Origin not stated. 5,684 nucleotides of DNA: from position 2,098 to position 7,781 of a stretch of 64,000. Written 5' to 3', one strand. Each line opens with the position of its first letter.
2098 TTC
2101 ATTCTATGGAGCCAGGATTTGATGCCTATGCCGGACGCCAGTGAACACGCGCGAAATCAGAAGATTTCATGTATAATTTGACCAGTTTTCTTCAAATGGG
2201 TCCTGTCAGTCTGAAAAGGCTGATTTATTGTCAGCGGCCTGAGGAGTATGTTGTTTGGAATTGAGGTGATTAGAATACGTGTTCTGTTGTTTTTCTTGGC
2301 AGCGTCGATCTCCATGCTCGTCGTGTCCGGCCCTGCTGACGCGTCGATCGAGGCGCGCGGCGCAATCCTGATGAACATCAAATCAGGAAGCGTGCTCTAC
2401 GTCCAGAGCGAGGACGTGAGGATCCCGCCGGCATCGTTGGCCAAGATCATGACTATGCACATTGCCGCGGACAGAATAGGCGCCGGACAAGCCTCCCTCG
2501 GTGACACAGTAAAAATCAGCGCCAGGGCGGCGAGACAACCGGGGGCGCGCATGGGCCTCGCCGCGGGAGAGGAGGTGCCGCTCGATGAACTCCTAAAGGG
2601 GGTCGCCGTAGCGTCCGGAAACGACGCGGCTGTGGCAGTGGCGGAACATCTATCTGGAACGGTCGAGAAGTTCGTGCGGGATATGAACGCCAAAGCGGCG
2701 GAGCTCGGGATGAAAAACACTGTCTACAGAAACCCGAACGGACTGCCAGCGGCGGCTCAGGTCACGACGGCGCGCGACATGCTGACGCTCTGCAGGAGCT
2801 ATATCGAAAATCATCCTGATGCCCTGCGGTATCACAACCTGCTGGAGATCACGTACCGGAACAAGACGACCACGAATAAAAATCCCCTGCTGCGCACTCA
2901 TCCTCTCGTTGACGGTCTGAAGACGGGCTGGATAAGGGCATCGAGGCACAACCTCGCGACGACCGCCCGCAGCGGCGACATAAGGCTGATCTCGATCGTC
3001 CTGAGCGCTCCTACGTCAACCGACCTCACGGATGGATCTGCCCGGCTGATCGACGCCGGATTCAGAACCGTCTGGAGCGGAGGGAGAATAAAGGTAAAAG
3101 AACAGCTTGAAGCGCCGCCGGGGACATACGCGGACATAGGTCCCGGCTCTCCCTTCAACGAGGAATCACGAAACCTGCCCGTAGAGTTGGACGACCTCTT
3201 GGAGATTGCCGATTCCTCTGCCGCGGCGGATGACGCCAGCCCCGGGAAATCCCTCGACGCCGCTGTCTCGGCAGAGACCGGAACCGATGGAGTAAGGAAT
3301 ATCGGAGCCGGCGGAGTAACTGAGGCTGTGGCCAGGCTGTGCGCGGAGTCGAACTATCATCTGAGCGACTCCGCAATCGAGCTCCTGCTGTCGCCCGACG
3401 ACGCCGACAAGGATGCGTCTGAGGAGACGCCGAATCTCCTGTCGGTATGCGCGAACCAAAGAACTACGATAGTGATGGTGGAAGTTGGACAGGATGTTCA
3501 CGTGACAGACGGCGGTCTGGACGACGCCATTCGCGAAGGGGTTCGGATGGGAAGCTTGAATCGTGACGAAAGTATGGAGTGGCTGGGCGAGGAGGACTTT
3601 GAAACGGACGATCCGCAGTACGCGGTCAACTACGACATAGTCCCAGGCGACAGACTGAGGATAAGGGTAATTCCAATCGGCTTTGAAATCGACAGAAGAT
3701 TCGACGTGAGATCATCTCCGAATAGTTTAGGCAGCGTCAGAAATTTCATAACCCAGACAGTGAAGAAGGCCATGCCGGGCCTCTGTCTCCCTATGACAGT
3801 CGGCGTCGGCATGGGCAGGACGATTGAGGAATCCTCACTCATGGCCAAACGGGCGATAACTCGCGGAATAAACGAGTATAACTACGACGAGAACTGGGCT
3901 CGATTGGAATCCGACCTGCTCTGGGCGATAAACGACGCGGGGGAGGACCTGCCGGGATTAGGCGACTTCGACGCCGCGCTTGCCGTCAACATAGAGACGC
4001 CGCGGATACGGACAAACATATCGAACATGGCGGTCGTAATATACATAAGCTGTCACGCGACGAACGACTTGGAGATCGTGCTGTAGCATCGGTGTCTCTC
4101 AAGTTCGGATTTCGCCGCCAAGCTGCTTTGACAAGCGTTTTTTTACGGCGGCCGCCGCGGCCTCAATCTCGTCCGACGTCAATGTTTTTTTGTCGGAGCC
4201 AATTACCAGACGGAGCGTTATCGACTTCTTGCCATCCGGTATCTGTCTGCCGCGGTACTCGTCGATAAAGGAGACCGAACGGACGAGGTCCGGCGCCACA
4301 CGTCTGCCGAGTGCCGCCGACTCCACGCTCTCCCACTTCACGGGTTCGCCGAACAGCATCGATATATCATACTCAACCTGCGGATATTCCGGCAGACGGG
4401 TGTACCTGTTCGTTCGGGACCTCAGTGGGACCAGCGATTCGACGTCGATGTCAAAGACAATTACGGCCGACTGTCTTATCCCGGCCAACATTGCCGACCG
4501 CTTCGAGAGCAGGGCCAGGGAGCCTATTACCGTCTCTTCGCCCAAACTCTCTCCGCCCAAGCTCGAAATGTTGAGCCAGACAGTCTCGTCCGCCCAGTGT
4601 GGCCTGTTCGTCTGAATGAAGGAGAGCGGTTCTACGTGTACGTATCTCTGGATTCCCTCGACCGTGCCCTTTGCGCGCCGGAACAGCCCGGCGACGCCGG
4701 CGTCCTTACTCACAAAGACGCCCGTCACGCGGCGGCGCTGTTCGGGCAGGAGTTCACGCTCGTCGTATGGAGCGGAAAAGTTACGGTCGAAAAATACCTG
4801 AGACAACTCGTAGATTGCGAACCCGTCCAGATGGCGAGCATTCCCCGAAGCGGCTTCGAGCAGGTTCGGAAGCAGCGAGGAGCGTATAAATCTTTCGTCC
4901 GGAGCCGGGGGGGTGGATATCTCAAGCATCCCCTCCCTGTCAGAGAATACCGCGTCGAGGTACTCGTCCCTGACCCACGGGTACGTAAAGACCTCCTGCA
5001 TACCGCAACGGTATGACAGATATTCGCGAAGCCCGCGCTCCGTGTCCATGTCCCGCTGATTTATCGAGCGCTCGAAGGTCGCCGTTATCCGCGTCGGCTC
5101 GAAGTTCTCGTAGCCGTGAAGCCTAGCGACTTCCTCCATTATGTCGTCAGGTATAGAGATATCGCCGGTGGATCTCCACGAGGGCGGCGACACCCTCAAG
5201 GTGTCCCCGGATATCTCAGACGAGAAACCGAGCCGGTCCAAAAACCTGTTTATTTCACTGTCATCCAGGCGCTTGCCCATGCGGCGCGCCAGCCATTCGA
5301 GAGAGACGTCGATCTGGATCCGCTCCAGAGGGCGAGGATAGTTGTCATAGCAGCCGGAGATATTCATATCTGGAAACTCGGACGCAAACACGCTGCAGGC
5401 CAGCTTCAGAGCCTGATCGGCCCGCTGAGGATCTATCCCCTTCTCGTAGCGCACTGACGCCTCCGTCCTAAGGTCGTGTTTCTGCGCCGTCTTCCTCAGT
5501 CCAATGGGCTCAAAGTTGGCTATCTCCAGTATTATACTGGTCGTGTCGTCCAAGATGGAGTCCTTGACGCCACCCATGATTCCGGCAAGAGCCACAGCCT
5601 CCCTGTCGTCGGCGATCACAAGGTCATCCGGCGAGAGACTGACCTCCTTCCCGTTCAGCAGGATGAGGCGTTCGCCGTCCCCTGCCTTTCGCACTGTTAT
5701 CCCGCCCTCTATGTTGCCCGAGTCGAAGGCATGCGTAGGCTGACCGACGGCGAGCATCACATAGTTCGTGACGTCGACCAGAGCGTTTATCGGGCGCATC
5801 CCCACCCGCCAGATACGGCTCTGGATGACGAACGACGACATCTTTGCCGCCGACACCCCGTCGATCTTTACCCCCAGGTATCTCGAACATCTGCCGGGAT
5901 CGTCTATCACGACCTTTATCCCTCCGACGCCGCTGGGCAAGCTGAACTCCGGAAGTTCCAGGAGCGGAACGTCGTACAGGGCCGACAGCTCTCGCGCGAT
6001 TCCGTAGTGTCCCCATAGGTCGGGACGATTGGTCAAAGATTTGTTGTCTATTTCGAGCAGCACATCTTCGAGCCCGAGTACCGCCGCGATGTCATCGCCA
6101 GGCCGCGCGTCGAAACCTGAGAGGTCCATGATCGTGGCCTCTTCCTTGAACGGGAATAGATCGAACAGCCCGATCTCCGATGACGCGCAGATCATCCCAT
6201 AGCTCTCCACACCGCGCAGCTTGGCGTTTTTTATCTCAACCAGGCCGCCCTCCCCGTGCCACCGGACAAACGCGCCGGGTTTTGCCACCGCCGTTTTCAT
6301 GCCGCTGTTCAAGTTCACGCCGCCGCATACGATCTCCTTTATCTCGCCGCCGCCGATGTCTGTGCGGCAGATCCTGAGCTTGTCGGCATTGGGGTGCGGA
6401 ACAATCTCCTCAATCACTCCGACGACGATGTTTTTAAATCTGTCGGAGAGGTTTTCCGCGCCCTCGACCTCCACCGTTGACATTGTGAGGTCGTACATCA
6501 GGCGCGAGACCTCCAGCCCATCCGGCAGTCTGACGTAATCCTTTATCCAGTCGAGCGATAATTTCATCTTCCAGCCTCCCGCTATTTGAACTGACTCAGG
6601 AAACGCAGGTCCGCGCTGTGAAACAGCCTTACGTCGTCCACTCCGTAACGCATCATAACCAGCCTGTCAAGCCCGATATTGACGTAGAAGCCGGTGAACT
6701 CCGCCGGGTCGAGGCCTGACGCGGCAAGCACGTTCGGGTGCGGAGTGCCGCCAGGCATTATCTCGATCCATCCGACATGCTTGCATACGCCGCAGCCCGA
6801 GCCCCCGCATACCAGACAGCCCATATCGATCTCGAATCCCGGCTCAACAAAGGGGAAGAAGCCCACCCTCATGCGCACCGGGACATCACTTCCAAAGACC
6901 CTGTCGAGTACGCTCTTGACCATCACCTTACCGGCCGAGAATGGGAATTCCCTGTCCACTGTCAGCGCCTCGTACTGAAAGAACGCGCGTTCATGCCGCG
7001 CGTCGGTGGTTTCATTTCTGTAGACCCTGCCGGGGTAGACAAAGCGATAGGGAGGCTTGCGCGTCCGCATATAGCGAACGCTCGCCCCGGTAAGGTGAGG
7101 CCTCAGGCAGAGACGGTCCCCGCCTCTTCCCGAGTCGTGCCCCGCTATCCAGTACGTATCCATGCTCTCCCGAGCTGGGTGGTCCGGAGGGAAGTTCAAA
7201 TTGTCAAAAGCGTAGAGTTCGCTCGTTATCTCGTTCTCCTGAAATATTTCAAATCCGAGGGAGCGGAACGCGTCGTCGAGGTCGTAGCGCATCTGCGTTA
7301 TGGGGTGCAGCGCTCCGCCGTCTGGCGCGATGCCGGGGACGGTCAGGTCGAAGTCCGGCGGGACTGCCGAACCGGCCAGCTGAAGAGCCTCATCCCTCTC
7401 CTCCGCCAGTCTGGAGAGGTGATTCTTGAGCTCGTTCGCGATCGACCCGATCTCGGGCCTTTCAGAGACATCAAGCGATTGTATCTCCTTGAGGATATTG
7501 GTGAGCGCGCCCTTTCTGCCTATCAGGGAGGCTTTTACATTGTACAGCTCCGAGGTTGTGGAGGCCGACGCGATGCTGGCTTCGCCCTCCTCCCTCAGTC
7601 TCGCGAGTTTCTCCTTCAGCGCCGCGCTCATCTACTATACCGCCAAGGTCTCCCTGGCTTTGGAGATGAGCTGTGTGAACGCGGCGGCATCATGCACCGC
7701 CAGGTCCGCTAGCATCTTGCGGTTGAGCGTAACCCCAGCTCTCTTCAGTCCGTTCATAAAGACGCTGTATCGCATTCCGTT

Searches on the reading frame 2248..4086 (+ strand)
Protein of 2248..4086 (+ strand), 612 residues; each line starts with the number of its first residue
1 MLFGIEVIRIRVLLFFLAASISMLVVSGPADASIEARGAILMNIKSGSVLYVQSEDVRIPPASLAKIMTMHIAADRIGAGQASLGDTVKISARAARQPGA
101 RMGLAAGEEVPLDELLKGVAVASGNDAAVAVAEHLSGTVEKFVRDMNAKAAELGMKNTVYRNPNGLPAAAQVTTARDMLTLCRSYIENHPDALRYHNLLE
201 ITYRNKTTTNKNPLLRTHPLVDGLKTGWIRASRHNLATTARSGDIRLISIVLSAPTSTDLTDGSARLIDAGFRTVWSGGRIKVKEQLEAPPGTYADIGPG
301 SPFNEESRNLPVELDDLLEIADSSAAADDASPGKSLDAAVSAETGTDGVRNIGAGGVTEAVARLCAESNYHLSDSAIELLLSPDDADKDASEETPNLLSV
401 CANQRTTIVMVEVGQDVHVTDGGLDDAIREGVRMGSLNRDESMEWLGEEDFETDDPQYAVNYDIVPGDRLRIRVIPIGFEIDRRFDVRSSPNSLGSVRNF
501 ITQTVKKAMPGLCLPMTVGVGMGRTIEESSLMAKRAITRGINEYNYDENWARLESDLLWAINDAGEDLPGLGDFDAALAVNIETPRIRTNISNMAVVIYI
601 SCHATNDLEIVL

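Call 63: search_protein_families(library=pfam, proteins=[window:2248-4086:+], max_evalue=0.000001)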
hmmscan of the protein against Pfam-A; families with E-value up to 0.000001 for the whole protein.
window:2248-4086:+ (612 aa): 3 families
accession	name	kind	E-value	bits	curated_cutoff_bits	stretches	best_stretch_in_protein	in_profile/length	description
PF00768.25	Peptidase_S11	-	4.7e-58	196.9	27.6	1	30-255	6-238/239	D-alanyl-D-alanine carboxypeptidase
PF05681.19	Fumerase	-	2.4e-32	112.8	25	1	399-607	55-266/270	Fumarate hydratase (Fumerase)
PF13354.11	Beta-lactamase2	-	7.2e-15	55.4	22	1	41-241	4-202/214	Beta-lactamase enzyme family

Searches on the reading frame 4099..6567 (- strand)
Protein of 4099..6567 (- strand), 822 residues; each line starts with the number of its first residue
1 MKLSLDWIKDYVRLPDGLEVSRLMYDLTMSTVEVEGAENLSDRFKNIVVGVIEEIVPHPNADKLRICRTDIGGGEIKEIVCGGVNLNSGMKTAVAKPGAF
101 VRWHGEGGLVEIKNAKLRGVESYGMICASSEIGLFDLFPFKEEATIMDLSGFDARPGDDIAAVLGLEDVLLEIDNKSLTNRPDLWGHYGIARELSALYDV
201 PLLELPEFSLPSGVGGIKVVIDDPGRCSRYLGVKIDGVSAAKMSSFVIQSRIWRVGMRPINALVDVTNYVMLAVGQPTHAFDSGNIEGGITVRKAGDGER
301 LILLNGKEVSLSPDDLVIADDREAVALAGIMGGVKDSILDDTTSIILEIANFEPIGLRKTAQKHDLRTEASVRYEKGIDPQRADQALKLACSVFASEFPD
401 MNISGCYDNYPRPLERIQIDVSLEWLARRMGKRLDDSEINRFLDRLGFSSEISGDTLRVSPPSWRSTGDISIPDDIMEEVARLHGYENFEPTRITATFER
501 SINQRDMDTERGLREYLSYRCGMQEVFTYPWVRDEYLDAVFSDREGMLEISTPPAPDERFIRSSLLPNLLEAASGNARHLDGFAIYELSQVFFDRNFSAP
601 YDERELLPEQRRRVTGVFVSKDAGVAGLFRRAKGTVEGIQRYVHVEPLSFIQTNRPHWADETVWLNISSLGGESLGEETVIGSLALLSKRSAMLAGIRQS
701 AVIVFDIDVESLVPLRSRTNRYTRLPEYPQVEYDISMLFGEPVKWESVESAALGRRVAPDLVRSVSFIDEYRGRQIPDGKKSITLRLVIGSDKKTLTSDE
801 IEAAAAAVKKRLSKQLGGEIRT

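Call 63: search_protein_families(library=pfam, proteins=[window:4099-6567:-], max_evalue=0.000001)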
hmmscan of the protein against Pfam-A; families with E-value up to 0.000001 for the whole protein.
window:4099-6567:- (822 aa): 5 families
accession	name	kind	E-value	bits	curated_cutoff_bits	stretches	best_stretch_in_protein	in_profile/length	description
PF03483.22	B3_4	-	3.9e-58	196.3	29.3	1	227-395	2-170/174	B3/4 domain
PF03147.19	FDX-ACB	-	1.1e-20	74.3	31.1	1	726-821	1-94/94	Ferredoxin-fold anticodon binding domain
PF17759.6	tRNA_synthFbeta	-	1.4e-18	67.6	22.4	1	504-708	16-213/214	Phenylalanyl tRNA synthetase beta chain CLM domain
PF03484.21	B5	-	9.6e-18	64.6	28.6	1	419-486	1-67/67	tRNA synthetase B5 domain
PF01588.26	tRNA_bind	-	2.3e-15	56.9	27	1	47-131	1-76/96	Putative tRNA binding domain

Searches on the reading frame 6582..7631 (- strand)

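Call 63: search_protein_families(library=pfam, proteins=[window:6582-7631:-], max_evalue=0.000001)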
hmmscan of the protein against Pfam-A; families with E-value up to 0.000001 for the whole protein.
window:6582-7631:- (349 aa): 2 families
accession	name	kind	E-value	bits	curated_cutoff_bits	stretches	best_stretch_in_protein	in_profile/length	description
PF01409.25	tRNA-synt_2d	-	2.1e-70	237.5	19.8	1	94-348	2-246/246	tRNA synthetases class II core domain (F)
PF02912.23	Phe_tRNA-synt_N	-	1.3e-14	54.3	22.3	1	25-85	2-62/69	Aminoacyl tRNA synthetase class II, N-terminal domain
